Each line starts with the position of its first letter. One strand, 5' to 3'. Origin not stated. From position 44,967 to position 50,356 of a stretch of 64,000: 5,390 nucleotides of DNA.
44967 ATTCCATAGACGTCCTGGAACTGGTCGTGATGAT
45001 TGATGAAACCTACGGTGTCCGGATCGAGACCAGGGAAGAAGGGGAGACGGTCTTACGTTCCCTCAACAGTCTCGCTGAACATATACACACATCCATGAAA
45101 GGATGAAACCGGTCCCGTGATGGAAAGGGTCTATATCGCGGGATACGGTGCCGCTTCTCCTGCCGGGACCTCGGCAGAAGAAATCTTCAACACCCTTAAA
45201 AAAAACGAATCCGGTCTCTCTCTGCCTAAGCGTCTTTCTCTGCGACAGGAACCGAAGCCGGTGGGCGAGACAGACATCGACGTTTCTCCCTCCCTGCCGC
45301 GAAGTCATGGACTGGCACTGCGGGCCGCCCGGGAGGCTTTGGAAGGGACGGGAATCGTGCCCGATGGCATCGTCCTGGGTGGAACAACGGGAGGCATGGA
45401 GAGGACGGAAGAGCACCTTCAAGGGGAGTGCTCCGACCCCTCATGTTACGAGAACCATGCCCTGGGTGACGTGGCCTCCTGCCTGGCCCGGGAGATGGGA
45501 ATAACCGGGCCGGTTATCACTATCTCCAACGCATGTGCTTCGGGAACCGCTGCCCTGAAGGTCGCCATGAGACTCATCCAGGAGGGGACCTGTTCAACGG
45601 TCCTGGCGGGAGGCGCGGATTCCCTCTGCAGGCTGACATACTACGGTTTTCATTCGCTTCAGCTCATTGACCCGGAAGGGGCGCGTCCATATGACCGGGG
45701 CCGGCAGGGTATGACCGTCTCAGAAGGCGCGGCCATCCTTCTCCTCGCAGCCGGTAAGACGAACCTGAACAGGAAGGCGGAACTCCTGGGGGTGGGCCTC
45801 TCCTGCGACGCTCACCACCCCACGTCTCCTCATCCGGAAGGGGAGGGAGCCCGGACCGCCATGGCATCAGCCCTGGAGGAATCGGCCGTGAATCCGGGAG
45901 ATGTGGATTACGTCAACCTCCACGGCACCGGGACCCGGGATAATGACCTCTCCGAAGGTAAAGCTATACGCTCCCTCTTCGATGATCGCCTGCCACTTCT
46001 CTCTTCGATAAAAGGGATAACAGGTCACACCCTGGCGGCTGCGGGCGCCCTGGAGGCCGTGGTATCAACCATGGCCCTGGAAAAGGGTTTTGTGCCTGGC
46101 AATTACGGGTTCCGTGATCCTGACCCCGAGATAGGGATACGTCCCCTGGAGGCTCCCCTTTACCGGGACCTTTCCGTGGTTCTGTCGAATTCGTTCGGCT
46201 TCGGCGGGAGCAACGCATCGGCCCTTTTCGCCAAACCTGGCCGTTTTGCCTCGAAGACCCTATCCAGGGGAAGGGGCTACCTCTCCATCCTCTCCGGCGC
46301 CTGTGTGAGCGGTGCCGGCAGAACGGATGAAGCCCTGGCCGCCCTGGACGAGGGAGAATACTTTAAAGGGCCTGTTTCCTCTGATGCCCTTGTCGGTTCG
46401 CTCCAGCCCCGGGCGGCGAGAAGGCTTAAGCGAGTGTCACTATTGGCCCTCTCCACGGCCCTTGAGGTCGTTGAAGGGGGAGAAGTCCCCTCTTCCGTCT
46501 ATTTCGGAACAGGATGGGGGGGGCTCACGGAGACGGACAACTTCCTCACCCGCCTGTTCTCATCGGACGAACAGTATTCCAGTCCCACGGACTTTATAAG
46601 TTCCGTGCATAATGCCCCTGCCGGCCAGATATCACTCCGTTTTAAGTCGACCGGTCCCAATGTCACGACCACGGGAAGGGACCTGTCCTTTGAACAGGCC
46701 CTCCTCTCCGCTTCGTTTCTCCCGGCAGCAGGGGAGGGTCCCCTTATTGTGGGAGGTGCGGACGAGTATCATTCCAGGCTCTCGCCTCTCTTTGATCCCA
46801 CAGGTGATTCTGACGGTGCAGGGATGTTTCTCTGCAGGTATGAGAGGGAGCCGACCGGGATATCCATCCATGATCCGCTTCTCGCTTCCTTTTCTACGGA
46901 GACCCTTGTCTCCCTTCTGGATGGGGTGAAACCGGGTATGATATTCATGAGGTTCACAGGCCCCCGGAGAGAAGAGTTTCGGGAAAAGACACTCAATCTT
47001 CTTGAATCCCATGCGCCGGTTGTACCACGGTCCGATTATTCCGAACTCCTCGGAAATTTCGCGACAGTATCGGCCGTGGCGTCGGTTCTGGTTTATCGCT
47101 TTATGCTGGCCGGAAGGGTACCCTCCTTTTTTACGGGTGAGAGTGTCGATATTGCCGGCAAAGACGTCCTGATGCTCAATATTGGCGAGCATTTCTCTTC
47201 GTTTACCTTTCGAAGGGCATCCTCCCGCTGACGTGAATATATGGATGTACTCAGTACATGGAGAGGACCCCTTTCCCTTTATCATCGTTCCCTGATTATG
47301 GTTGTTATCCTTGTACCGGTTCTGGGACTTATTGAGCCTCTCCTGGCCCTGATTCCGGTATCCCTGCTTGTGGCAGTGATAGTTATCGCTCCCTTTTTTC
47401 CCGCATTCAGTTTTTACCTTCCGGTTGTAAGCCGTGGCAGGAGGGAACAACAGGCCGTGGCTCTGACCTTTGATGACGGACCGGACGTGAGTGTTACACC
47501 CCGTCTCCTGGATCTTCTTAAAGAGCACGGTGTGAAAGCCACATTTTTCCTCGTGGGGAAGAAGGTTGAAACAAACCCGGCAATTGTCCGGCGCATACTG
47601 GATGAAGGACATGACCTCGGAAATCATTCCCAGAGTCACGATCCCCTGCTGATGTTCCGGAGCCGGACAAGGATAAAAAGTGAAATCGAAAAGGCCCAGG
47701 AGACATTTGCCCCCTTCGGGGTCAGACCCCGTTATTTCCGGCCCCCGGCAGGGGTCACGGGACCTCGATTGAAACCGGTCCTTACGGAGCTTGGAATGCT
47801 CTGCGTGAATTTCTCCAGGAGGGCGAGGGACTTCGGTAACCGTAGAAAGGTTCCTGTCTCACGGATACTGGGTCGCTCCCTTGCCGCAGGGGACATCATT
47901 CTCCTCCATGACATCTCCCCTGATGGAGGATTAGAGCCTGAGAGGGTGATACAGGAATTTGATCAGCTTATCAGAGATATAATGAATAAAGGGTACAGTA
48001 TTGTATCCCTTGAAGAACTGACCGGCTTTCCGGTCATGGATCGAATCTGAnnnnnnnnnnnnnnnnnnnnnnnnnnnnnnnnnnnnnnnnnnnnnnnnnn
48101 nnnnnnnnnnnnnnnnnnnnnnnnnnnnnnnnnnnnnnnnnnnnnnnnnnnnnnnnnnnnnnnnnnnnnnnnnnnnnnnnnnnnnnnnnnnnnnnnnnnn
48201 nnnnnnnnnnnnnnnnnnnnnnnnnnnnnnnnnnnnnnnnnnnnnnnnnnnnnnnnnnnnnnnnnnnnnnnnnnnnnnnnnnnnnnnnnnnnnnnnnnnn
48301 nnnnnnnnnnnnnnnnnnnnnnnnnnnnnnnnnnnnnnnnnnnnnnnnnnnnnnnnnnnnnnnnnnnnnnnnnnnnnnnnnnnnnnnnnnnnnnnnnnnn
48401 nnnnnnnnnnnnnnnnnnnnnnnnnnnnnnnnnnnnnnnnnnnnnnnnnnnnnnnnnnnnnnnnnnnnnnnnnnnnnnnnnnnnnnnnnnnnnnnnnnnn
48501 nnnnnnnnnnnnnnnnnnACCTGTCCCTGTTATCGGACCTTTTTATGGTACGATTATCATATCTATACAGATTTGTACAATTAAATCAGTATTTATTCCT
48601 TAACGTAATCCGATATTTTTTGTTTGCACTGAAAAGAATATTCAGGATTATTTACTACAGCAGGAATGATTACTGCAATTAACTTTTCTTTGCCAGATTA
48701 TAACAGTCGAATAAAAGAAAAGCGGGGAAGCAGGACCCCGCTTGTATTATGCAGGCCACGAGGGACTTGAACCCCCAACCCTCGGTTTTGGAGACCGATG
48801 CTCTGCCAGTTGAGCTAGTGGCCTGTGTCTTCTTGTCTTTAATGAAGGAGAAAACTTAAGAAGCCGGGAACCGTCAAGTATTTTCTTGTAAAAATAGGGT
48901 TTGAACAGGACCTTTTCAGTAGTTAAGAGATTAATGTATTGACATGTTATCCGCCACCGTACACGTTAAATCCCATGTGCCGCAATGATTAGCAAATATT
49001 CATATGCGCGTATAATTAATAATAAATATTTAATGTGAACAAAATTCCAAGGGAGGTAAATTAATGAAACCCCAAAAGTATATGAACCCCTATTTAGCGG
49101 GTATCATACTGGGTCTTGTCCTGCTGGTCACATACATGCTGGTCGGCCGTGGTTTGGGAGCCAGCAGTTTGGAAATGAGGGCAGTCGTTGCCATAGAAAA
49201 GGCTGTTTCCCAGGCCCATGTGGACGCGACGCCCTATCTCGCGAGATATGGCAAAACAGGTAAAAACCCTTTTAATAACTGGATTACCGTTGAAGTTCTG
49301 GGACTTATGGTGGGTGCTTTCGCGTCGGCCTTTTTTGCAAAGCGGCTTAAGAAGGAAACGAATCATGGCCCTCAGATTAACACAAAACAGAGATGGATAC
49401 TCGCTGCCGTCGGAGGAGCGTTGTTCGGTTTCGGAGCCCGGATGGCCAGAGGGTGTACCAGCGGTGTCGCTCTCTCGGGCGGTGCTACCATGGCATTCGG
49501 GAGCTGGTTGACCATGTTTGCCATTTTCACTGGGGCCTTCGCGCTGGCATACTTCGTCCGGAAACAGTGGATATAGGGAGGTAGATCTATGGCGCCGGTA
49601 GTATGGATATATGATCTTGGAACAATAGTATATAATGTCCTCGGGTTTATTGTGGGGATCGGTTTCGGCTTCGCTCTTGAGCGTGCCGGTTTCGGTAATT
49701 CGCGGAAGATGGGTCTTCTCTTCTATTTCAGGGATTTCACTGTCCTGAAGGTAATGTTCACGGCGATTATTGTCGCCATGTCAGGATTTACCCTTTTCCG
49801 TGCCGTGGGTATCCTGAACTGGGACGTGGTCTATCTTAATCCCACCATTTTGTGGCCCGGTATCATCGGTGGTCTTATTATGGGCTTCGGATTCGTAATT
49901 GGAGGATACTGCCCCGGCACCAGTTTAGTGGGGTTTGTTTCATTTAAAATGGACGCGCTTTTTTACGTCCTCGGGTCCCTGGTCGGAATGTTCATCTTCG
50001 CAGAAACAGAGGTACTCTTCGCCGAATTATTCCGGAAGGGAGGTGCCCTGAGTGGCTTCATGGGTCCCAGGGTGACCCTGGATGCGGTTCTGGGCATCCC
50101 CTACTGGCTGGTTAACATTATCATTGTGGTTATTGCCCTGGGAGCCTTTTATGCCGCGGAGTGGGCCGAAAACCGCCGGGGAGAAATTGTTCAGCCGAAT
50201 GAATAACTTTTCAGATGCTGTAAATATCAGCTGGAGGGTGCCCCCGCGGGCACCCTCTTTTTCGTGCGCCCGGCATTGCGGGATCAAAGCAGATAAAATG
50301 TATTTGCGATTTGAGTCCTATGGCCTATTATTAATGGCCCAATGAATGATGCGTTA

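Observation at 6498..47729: An 11-bp palindrome, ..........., is iterated 17 times regardless of reading frame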

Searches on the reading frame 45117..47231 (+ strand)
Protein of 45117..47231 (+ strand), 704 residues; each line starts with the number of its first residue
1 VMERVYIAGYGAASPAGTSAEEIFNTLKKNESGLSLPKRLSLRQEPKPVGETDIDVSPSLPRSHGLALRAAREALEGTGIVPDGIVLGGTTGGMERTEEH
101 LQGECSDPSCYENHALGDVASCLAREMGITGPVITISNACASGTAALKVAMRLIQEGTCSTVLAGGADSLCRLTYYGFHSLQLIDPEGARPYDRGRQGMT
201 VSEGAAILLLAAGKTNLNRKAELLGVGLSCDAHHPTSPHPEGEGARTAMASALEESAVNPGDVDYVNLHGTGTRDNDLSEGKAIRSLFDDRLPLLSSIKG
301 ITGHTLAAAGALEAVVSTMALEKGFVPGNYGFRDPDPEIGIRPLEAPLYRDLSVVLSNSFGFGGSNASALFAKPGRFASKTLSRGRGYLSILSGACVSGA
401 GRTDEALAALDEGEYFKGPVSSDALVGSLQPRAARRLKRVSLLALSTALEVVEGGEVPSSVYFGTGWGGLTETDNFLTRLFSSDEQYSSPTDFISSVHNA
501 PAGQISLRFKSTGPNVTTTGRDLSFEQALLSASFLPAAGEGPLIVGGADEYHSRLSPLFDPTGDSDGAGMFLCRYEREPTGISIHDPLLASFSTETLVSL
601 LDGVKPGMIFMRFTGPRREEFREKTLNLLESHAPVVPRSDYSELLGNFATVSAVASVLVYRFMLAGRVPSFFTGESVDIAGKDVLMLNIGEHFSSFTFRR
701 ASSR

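Call 6: search_protein_families(library=pfam, proteins=[window:45117-47231:+])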
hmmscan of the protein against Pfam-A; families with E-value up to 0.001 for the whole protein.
window:45117-47231:+ (704 aa): 4 families
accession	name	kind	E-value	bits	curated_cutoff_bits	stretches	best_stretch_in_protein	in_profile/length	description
PF00109.32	ketoacyl-synt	-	4.3e-33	115.4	20.8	2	2-211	1-247/252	Beta-ketoacyl synthase, N-terminal domain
PF02801.28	Ketoacyl-synt_C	-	9.1e-30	103.5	20.8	1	221-332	2-118/119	Beta-ketoacyl synthase, C-terminal domain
PF13723.12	Ketoacyl-synt_2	-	2.2e-12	47.5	25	1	426-549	19-139/223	Beta-ketoacyl synthase, N-terminal domain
PF00108.29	Thiolase_N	-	4.6e-07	29.9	26.4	1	122-176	67-121/260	Thiolase, N-terminal domain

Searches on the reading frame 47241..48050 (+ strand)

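Call 18: search_protein_families(library=pfam, proteins=[window:47241-48050:+])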
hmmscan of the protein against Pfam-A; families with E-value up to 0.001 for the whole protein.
window:47241-48050:+ (269 aa): 2 families
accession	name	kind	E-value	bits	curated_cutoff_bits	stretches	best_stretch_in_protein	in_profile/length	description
PF01522.26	Polysacc_deac_1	-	1.1e-34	119.5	23.1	1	67-186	3-121/124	Polysaccharide deacetylase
PF03065.20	Glyco_hydro_57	-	0.00024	21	21.2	1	135-190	113-170/291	Glycosyl hydrolase family 57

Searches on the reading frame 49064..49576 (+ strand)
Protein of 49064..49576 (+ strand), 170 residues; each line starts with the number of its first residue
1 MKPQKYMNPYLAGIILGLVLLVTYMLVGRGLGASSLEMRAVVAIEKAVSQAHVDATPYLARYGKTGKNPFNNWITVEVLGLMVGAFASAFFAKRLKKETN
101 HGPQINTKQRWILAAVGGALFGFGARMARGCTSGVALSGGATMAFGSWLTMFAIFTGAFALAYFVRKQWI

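Call 69: search_protein_families(library=pfam, proteins=[window:49064-49576:+])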
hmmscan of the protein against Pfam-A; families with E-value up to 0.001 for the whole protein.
window:49064-49576:+ (170 aa): 1 family
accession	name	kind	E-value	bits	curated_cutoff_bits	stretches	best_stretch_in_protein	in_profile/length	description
PF04143.19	Sulf_transp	-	3.6e-24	86.3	27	1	5-159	175-309/310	Sulphur transport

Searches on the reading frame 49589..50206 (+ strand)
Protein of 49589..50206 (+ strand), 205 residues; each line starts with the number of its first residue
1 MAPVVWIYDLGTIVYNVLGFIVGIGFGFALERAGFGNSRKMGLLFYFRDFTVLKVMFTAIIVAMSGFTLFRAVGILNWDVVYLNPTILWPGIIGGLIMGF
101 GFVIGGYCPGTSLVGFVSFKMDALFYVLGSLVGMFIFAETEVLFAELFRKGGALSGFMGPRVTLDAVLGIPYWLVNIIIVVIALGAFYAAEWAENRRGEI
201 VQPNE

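Call 69: search_protein_families(library=pfam, proteins=[window:49589-50206:+])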
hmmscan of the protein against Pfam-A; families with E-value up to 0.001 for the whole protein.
window:49589-50206:+ (205 aa): 2 families
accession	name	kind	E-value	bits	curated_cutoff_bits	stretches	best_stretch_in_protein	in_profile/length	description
PF04143.19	Sulf_transp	-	1e-13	52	27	1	44-195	13-155/310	Sulphur transport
PF20398.3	DUF6691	-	2.6e-05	25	27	1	17-142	4-135/142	Family of unknown function (DUF6691)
